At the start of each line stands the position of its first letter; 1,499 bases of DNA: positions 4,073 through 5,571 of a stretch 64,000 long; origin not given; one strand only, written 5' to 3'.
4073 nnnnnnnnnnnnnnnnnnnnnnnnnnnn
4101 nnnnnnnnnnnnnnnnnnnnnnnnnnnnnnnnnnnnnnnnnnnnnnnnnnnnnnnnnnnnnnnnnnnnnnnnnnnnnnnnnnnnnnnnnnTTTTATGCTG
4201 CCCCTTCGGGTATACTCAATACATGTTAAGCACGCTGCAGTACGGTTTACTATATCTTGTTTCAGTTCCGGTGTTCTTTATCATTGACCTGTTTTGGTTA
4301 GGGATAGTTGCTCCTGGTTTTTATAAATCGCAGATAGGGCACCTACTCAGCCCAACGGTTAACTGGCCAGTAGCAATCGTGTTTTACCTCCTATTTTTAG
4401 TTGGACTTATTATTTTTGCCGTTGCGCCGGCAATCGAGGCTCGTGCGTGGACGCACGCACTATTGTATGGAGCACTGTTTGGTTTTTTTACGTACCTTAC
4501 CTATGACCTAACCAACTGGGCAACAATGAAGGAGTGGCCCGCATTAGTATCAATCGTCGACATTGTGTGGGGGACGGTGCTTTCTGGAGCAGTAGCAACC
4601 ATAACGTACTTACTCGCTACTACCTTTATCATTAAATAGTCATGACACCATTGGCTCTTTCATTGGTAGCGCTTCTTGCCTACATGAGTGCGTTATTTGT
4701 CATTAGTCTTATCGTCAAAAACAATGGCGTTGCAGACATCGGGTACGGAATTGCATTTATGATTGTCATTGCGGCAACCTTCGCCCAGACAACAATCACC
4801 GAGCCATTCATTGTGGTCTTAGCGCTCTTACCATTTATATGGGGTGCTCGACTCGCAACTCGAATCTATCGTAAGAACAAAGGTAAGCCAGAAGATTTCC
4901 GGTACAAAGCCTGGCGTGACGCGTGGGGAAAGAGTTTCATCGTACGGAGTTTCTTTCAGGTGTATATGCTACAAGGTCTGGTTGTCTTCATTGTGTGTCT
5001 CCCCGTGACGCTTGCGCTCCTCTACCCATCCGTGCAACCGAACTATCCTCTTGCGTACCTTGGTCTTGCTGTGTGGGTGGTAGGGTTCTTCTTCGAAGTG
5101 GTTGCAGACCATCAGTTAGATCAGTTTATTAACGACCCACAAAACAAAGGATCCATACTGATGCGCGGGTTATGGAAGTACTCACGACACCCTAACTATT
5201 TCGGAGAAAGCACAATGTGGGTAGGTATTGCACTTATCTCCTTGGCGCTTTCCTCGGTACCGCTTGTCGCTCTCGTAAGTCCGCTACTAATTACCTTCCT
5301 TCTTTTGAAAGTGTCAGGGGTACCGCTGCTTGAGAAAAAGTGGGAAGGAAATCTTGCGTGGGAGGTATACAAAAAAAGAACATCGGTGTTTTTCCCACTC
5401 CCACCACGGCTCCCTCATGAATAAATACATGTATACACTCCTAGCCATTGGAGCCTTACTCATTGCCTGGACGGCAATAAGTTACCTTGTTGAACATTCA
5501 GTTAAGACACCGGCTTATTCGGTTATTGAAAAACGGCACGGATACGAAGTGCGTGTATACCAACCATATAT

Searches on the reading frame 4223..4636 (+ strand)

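Call 72: search_protein_families(library=pfam, proteins=[window:4223-4636:+], max_evalue=0.001)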
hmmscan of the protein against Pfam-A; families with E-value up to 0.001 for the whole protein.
window:4223-4636:+ (138 aa): 1 family
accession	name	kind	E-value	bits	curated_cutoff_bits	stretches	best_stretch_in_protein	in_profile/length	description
PF09945.14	DUF2177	-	4.3e-45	153.2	26.9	1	9-130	3-124/124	Predicted membrane protein (DUF2177)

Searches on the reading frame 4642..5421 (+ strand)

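Call 72: search_protein_families(library=pfam, proteins=[window:4642-5421:+], max_evalue=0.001)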
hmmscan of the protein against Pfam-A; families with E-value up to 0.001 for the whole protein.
window:4642-5421:+ (260 aa): 4 families
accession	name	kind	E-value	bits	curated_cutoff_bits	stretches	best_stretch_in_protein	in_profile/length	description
PF06966.17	DUF1295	-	1.2e-64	218.4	20.4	1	18-247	1-235/235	Protein of unknown function (DUF1295)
PF02544.21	Steroid_dh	-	7.3e-09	36.2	22.6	1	138-206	42-110/150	3-oxo-5-alpha-steroid 4-dehydrogenase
PF04191.18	PEMT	-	1.3e-05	26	25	1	140-229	5-97/105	Phospholipid methyltransferase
PF04140.19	ICMT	-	2.9e-05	24.8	24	1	168-221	31-81/95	Isoprenylcysteine carboxyl methyltransferase (ICMT) family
